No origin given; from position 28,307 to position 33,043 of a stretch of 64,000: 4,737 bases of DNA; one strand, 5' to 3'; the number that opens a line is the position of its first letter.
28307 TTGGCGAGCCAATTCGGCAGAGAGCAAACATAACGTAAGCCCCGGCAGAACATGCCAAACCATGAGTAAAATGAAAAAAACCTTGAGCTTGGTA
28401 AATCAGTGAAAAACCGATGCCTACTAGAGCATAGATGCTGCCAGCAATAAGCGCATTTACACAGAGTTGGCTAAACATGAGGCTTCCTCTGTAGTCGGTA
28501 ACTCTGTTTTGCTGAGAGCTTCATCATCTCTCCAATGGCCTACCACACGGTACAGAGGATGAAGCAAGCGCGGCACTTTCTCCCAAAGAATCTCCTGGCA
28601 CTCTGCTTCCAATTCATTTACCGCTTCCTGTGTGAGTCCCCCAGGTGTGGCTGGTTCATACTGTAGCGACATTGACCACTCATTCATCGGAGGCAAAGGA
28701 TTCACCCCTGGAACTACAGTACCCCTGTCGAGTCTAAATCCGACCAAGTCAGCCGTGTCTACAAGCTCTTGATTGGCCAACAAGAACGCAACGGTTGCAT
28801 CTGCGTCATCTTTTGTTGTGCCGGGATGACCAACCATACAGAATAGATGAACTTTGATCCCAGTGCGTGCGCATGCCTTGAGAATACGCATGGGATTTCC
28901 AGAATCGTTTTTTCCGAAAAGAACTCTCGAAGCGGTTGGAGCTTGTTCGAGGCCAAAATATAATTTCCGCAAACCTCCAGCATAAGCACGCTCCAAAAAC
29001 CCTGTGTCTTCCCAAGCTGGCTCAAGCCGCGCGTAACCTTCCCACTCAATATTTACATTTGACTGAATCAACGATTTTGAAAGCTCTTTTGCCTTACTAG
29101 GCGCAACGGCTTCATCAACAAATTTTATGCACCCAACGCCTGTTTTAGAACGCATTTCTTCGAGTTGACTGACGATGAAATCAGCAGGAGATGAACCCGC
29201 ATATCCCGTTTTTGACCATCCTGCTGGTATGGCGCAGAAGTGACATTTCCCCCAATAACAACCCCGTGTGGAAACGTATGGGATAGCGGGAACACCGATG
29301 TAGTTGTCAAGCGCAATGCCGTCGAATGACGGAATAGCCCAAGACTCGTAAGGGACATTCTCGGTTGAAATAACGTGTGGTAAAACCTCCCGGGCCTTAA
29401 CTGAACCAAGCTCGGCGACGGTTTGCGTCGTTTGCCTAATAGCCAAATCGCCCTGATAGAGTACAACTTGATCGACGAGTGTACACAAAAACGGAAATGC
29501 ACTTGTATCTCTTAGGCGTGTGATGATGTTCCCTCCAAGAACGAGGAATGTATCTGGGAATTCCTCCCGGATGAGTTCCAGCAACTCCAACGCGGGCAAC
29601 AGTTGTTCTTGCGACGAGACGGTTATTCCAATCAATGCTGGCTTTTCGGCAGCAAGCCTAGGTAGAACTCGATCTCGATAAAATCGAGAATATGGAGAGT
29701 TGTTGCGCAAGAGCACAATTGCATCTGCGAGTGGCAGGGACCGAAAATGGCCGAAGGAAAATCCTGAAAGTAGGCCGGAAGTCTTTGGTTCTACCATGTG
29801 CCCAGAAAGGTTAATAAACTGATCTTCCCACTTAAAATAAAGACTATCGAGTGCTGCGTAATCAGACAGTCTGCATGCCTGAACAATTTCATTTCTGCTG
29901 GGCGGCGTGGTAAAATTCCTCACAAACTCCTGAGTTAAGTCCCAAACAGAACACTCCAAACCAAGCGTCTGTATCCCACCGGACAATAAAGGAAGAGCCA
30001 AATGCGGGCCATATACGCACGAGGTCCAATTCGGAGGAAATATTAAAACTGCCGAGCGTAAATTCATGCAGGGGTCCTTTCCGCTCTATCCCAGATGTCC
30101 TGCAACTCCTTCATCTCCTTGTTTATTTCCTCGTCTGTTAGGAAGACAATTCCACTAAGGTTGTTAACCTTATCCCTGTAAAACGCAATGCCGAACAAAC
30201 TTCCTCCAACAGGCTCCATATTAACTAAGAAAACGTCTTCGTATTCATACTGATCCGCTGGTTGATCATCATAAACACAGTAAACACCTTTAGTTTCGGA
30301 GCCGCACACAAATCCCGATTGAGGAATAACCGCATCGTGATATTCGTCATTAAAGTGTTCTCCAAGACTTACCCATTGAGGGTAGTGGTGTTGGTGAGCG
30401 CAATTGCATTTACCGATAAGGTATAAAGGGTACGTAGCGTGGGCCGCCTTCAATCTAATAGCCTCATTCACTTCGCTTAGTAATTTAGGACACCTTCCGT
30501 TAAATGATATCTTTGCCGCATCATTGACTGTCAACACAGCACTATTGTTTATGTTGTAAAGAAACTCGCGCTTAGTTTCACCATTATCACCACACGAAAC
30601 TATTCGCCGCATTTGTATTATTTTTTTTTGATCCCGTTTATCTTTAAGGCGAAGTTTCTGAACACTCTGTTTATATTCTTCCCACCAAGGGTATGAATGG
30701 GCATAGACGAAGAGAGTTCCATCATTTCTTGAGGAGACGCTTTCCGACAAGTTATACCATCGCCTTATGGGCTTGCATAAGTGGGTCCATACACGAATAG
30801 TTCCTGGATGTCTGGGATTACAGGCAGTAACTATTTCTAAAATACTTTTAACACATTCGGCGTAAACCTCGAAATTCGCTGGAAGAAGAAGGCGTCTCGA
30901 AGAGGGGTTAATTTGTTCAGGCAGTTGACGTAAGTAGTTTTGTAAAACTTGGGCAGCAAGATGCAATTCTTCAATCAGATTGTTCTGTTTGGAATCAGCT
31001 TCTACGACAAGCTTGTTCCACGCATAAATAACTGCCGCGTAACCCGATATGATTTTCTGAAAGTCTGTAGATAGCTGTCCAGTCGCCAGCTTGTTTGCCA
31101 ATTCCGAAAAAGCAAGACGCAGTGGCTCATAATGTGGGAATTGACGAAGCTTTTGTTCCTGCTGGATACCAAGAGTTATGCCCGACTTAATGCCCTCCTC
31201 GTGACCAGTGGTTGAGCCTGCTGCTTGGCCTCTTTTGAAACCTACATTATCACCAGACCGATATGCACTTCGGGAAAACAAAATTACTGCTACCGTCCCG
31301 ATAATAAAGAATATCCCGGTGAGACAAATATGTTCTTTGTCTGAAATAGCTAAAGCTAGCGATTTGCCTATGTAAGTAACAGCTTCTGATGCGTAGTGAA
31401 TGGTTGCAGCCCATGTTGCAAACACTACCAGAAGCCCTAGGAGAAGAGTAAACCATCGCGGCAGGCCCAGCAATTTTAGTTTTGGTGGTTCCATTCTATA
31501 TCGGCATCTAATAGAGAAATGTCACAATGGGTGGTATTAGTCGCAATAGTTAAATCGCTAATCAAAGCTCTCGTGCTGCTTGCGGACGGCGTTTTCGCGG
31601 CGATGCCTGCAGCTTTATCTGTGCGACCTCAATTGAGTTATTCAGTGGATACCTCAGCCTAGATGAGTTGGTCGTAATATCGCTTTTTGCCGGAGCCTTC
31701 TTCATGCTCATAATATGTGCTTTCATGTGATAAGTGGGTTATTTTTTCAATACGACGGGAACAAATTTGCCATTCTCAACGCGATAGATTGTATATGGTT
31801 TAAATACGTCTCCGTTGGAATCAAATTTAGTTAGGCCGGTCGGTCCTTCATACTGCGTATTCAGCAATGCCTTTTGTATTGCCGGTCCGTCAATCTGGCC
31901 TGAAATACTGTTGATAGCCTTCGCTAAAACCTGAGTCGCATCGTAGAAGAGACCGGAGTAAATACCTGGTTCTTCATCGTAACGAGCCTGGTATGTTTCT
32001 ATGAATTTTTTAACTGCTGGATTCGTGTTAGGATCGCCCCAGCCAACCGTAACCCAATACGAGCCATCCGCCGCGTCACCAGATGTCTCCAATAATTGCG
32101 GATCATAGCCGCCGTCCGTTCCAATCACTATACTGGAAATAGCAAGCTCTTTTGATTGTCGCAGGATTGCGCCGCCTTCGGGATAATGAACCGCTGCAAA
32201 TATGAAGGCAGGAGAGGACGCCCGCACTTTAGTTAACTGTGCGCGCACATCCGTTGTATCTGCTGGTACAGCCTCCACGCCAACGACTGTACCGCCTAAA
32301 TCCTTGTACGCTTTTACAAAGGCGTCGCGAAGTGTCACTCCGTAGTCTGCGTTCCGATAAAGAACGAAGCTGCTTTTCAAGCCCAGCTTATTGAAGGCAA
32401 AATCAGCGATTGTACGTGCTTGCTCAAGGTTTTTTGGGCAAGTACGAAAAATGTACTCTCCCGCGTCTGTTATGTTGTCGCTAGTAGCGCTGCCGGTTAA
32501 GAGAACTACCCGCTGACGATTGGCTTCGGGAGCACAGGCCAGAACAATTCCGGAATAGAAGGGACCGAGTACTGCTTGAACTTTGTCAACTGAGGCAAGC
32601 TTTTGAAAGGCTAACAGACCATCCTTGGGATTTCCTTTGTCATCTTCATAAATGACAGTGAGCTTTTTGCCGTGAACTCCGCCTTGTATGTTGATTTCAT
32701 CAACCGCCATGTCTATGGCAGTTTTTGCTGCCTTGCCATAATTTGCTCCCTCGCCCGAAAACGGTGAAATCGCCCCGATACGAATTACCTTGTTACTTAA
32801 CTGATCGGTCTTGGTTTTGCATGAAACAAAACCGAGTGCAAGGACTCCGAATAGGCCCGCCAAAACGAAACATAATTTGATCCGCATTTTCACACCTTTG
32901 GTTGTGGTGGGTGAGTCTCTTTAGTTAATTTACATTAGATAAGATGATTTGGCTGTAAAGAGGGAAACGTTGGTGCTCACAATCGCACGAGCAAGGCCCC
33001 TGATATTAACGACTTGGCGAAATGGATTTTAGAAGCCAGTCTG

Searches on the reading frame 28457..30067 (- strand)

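Call 11: search_protein_families(library=pfam, proteins=[window:28457-30067:-], max_evalue=0.01)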
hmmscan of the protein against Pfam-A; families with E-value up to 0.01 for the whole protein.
window:28457-30067:- (536 aa): 2 families
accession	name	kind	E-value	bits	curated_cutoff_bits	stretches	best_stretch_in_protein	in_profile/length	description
PF04055.27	Radical_SAM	-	8.2e-09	36.3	29.5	1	265-429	2-166/166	Radical SAM superfamily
PF02310.24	B12-binding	-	0.00038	20.7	32.1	1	132-183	41-92/121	B12 binding domain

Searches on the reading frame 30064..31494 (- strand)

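Call 11: search_protein_families(library=pfam, proteins=[window:30064-31494:-], max_evalue=0.01)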
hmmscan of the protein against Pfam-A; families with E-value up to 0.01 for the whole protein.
window:30064-31494:- (476 aa): 1 family
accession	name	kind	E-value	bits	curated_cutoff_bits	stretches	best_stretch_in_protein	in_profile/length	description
PF06197.19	DUF998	-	0.00094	19.3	30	0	12-79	69-129/184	Protein of unknown function (DUF998)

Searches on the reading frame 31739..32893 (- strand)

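Call 11: search_protein_families(library=pfam, proteins=[window:31739-32893:-], max_evalue=0.01)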
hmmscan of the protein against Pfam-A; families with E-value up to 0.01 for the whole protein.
window:31739-32893:- (384 aa): 4 families
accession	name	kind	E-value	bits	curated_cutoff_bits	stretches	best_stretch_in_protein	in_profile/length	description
PF13458.12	Peripla_BP_6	-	3.7e-68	231.1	31.7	1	37-375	2-342/343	Periplasmic binding protein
PF01094.35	ANF_receptor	-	4.3e-33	115.3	25.4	1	56-372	2-350/353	Receptor family ligand binding region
PF13433.12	Peripla_BP_5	-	9.4e-21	74.7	27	1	37-377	1-342/363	Periplasmic binding protein domain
PF04348.19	LppC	-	1.6e-05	24.2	28.8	1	35-220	217-393/563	LppC putative lipoprotein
